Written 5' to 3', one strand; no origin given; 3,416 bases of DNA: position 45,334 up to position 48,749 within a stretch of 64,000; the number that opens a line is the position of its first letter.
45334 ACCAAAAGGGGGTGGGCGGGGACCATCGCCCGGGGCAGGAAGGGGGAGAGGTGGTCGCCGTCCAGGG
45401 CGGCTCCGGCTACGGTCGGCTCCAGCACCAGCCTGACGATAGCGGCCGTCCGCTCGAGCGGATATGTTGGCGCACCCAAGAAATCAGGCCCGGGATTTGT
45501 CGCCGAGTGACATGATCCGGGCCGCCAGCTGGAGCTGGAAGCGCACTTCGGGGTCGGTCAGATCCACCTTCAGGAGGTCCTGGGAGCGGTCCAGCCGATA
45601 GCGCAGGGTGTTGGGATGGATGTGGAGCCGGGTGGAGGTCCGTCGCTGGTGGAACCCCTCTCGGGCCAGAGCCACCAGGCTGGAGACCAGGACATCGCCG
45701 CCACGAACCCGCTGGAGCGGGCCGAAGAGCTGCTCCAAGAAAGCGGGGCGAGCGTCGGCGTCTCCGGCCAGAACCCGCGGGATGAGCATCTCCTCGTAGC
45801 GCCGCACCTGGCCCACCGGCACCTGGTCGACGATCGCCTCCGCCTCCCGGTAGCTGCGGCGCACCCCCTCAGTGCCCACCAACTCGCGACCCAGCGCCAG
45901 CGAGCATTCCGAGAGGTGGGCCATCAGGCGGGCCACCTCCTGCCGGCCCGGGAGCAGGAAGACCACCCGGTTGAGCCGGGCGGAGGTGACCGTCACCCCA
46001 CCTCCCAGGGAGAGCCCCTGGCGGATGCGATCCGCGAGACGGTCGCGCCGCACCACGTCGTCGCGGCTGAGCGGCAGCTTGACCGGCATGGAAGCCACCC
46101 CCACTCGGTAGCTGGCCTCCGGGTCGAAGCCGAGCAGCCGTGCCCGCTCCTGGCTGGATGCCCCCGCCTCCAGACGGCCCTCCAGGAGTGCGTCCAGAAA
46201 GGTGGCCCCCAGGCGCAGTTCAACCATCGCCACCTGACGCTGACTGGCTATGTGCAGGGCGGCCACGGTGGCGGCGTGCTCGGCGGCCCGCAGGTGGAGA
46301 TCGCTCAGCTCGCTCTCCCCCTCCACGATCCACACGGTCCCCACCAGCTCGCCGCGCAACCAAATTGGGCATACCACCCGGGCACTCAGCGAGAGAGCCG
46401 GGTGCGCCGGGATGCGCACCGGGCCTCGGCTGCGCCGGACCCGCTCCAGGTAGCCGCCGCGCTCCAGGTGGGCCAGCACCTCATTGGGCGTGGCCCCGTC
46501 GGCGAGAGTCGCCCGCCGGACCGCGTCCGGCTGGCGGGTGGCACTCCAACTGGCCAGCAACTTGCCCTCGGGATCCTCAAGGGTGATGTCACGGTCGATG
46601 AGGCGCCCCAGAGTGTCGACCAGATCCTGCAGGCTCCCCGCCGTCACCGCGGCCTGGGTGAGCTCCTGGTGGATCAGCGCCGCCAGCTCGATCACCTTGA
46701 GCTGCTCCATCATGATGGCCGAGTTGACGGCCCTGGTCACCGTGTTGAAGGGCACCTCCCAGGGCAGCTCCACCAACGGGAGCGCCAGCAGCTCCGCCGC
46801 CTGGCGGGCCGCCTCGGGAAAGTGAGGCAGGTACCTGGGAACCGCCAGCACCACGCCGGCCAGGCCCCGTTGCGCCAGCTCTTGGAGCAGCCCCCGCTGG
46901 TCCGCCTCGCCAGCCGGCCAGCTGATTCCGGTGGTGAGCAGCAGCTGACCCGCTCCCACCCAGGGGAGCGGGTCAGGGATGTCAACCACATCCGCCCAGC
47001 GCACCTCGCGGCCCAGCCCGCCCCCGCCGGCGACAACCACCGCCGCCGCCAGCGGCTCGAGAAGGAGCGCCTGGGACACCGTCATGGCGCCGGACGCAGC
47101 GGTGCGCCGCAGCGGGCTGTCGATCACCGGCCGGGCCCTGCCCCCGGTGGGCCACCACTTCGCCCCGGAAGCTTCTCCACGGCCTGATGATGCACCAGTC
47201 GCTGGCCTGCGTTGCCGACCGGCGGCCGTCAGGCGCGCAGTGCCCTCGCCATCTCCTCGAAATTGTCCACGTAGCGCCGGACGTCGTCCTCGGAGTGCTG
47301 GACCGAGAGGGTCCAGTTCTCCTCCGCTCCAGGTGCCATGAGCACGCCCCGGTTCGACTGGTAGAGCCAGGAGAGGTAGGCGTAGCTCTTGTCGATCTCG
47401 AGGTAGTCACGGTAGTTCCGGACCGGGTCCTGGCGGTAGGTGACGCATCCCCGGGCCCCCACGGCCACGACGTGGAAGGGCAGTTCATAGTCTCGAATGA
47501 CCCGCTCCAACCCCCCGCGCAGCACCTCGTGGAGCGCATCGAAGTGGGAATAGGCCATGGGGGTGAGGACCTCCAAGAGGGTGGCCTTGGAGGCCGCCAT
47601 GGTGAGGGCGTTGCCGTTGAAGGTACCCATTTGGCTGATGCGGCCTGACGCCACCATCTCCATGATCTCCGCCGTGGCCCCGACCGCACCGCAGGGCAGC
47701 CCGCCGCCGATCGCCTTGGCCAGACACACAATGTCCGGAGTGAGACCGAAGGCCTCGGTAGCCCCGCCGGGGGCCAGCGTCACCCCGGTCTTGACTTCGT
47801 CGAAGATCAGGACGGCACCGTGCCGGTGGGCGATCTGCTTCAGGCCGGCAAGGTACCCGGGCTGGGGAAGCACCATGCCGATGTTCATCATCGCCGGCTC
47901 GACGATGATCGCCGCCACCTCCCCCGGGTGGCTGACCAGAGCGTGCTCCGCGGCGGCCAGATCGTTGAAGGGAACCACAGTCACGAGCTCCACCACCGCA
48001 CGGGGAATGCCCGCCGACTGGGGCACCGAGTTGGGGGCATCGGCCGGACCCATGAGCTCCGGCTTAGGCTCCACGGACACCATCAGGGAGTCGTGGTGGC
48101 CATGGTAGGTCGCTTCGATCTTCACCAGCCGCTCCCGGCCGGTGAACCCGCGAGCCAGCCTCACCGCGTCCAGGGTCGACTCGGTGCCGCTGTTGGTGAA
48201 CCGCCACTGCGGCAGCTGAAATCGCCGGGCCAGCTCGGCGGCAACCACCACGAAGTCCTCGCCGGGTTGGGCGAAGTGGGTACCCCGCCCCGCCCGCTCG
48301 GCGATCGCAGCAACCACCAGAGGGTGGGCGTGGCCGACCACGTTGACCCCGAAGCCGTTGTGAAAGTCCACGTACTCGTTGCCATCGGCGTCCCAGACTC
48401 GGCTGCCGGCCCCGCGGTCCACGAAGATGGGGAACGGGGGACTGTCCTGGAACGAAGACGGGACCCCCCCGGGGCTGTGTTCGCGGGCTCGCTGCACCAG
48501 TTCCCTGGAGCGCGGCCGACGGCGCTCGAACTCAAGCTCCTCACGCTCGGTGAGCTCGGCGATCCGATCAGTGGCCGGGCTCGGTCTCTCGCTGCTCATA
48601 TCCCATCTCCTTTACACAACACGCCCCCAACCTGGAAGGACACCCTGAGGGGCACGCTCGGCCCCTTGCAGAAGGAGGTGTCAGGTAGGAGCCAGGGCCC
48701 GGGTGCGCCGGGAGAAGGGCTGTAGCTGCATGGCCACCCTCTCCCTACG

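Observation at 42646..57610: Candidate undescribed catabolic system for an N-acylated amine/polyamine: family-5 ABC importer + amidohydrolase_3 + PuuB-like oxidase + GABA shunt under a PucR activator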

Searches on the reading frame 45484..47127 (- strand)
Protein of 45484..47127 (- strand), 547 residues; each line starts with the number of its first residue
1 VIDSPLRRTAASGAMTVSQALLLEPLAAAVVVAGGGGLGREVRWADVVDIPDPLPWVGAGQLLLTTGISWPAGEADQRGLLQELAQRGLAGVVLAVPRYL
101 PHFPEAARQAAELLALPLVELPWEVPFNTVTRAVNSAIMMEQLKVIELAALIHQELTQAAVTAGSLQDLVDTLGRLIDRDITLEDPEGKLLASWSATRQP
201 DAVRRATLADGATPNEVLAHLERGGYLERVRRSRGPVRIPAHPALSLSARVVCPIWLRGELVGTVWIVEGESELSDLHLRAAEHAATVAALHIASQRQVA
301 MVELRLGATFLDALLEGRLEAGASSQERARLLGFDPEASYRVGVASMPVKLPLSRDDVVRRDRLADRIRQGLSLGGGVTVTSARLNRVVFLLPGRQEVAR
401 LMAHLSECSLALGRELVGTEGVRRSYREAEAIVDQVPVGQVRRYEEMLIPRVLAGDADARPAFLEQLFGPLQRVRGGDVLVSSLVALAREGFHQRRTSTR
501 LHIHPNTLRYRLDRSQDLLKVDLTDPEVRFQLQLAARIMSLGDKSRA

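Call 4: search_protein_families(library=pfam, proteins=[window:45484-47127:-])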
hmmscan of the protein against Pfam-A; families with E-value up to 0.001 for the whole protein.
window:45484-47127:- (547 aa): 4 families
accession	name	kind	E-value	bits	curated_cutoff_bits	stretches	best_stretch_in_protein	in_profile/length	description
PF07905.16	PucR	-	2.6e-30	105.6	33.5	1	23-138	5-118/118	Purine catabolism regulatory protein-like family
PF13556.12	HTH_30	-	1.2e-17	63.9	27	1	480-538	1-59/59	PucR C-terminal helix-turn-helix domain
PF17853.6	GGDEF_2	-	9.8e-12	45.6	24.5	1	324-431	7-112/116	GGDEF-like domain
PF02954.25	HTH_8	-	0.00036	20.6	22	0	486-514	13-41/42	Bacterial regulatory protein, Fis family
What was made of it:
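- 45484..47127 (-): PucR-family transcriptional regulator (PucR N-terminal domain, GGDEF-like domain, C-terminal HTH_30). Pfam PF07905, PF17853 and PF13556, all above their cut-offs (call 4).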

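Call 5: search_protein_families(library=ncbifam, proteins=[window:45484-47127:-])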
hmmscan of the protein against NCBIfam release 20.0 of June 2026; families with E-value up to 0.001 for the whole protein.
window:45484-47127:- (547 aa): 4 families
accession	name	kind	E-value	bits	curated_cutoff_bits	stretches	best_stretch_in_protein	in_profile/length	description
NF045769.1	TransActPmfR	equivalog_domain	1.6e-21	76.5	800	1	15-192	6-186/470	transcciptional activator PmfR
NF058503.1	SprTransRegAdeR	equivalog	5.2e-17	62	700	1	165-292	8-135/403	sporulation transcriptional activator AdeR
NF008550.0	PRK11477.1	equivalog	1.2e-10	40.8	612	1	408-538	246-381/385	CdaR family transcriptional regulator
NF050824.1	TransRegRv1453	equivalog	2.2e-10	40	600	1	395-534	255-396/404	Rv1453 family transcriptional regulator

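Call 66: search_solved_structures(query=window:45484-47127:-, max_evalue=0.001)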
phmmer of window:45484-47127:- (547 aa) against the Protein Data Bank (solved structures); distinct sequences matched with E-value up to 0.001: 2.
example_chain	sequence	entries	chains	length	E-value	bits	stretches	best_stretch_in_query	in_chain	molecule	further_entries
9f80_A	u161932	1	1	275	1.3e-08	37.5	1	303-541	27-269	Uncharacterized protein Rv2242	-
3onq_A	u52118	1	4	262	2.6e-07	33.2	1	439-540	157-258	Regulator of polyketide synthase expression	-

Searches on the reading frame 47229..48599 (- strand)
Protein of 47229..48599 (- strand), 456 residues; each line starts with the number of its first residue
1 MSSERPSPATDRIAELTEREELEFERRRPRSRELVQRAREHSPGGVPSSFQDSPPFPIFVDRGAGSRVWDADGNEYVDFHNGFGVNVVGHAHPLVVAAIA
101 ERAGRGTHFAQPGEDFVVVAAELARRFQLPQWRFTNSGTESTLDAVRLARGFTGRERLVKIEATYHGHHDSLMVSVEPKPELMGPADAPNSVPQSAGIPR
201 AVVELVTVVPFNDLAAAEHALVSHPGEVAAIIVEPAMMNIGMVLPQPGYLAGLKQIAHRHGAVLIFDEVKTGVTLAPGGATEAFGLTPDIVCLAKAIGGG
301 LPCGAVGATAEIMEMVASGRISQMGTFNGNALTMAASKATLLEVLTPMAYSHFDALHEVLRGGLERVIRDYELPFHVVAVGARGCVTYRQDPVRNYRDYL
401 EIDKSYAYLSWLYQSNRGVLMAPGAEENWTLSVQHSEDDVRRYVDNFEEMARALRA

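Call 4: search_protein_families(library=pfam, proteins=[window:47229-48599:-])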
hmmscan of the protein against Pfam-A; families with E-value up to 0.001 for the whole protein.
window:47229-48599:- (456 aa): 1 family
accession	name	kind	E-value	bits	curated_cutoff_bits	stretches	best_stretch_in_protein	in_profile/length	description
PF00202.27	Aminotran_3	-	3.4e-63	214.2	30.5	1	53-393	6-355/403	Aminotransferase class-III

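Call 5: search_protein_families(library=ncbifam, proteins=[window:47229-48599:-])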
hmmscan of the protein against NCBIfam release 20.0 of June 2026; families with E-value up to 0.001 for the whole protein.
window:47229-48599:- (456 aa): 69 families (the best 25 are shown)
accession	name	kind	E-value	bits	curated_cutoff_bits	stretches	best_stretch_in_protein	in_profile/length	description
NF000818.0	PRK00062.1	subfamily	2.4e-111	372.5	398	1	30-454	5-427/429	glutamate-1-semialdehyde 2,1-aminomutase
TIGR00713.1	hemL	equivalog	1.8e-105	353.1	527.3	1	31-451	2-420/423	glutamate-1-semialdehyde 2,1-aminomutase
NF005453.0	PRK07046.1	subfamily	1.4e-99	333.7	425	1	9-454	8-451/453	transaminase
NF041362.1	GntE_guanitoxin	equivalog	2.3e-97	326.2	525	1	28-442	5-424/426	guanitoxin biosynthesis PLP-dependent transaminase GntE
NF009055.0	PRK12389.1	equivalog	7.1e-93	311.6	637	1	29-452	4-426/431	glutamate-1-semialdehyde 2,1-aminomutase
NF001864.0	PRK00615.1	equivalog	6.6e-67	225.9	706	1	35-440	11-415/433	glutamate-1-semialdehyde aminotransferase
NF004856.0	PRK06209.1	equivalog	5.7e-53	180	486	1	25-449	5-411/450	glutamate-1-semialdehyde 2,1-aminomutase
NF004426.0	PRK05769.1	equivalog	2.8e-52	178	552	1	20-373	6-364/441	acetyl ornithine aminotransferase family protein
TIGR00707.1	argD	subfamily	8.3e-50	169.7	410.05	1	56-372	9-314/381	acetylornithine/succinylornithine family transaminase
NF002874.0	PRK03244.1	equivalog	1.9e-49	168.5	457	1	58-366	27-321/399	acetylornithine transaminase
NF005993.0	PRK08117.1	subfamily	5.9e-46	156.9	574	1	58-371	27-350/433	aspartate aminotransferase family protein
TIGR03246.1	arg_catab_astC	subfamily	8e-45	153.5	609.95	1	55-377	16-328/397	acetylornithine/succinylornithine family transaminase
NF003468.0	PRK05093.1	subfamily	1.5e-44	152.3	522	1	57-375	24-332/405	acetylornithine/succinyldiaminopimelate transaminase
NF004714.0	PRK06058.1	subfamily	1.7e-44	152.2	639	1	15-368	7-363/447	4-aminobutyrate--2-oxoglutarate transaminase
NF002325.0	PRK01278.1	subfamily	1.7e-42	145.5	372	1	56-372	13-319/395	acetylornithine transaminase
NF008570.0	PRK11522.1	equivalog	1.2e-37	129.6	612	1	13-372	22-383/464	putrescine aminotransferase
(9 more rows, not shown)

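Call 13: search_solved_structures(query=window:47229-48599:-, max_evalue=0.001)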
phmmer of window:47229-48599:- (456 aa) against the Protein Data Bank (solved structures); distinct sequences matched with E-value up to 0.001: 197 (the best 60 are shown).
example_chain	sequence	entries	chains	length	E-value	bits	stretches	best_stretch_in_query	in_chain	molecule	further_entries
3k28_A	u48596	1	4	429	6.1e-85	288.9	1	31-445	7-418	Glutamate-1-semialdehyde 2,1-aminomutase 2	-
3bs8_A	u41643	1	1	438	1.3e-80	274.6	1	28-449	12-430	Glutamate-1-semialdehyde 2,1-aminomutase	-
2e7u_A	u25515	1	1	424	1.8e-80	274.2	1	27-445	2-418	Glutamate-1-semialdehyde 2,1-aminomutase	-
5hdm_A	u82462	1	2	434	6.5e-77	262.4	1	30-444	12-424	Glutamate-1-semialdehyde 2,1-aminomutase 1, chloroplastic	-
2cfb_A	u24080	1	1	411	7.5e-76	258.9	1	43-444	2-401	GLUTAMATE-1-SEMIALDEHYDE 2,1-AMINOMUTASE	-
4e77_A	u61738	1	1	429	5.9e-75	256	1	30-445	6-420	Glutamate-1-semialdehyde 2,1-aminomutase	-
2gsa_A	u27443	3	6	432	8e-75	255.5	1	30-441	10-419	GLUTAMATE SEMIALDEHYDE AMINOTRANSFERASE | PROTEIN (GLUTAMATE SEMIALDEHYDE AMINOTRANSFERASE)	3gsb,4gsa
2hoy_A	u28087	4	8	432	1.5e-74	254.6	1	30-441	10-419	Glutamate-1-semialdehyde 2,1-aminomutase (GSAM) apo-form | Glutamate-1-semialdehyde 2,1-aminomutase (GSAM) pmp-form | Glutamate-1-semialdehyde 2,1-aminomutase (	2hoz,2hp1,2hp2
3fqa_A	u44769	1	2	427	1.7e-74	254.4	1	30-441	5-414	Glutamate-1-semialdehyde 2,1-aminomutase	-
3fq7_A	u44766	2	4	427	1.7e-74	254.4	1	30-441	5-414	Glutamate-1-semialdehyde 2,1-aminomutase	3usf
3fq8_A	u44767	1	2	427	3.3e-74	253.5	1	30-441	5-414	Glutamate-1-semialdehyde 2,1-aminomutase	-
3l44_A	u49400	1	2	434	1.4e-72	248.2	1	30-445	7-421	Glutamate-1-semialdehyde 2,1-aminomutase 1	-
6w80_A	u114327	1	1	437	2.6e-72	247.2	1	29-437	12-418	Glutamate-1-semialdehyde 2,1-aminomutase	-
6k8h_A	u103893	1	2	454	7e-72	245.8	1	31-448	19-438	Aminotransferase class-III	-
2epj_A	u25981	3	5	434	6.7e-71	242.6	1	29-436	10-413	Glutamate-1-semialdehyde 2,1-aminomutase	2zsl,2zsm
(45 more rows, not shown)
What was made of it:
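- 47229..48599 (-): HemL-like (GSA-aminomutase-like) class-III aminotransferase. It is not a true HemL or PatA. PatA NF008570 130 bits, below 612 (calls 4, 5, 13).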

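Call 84: find_related_loci(query=A2, collection=metagenome_contigs, flank=9000)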
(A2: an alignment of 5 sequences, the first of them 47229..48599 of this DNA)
Query A2 (456 aa) in metagenome_contigs; peptide patterns used: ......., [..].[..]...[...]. (x = any residue, [..] = any of these).
600 stretches matched a pattern (row limit reached: there are more); 570 encode a relative of the query (tblastn E <= 1e-3); the best 80 are kept; 80 distinct loci.
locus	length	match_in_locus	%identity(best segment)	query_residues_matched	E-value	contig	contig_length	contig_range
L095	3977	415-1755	72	10-456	0e+0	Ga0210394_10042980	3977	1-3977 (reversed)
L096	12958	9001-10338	72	9-454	0e+0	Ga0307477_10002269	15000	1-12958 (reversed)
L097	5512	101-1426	72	12-454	0e+0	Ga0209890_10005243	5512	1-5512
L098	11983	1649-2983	71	12-456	0e+0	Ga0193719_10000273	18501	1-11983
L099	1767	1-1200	73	57-456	0e+0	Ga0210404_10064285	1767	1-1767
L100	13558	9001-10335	56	9-452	7e-168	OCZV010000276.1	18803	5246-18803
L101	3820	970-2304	56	11-454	4e-169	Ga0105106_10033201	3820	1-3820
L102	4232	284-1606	56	11-450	4e-167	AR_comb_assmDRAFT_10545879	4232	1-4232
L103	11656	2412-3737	54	12-452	7e-161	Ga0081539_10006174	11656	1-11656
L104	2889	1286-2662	57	1-456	4e-170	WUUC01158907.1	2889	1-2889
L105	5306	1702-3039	57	12-456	1e-162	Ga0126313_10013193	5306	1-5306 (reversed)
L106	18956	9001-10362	52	8-456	9e-160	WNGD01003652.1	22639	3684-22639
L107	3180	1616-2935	54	13-452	7e-167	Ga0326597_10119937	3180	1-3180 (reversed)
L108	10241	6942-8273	53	13-456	5e-159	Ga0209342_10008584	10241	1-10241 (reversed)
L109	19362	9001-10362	52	7-454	8e-159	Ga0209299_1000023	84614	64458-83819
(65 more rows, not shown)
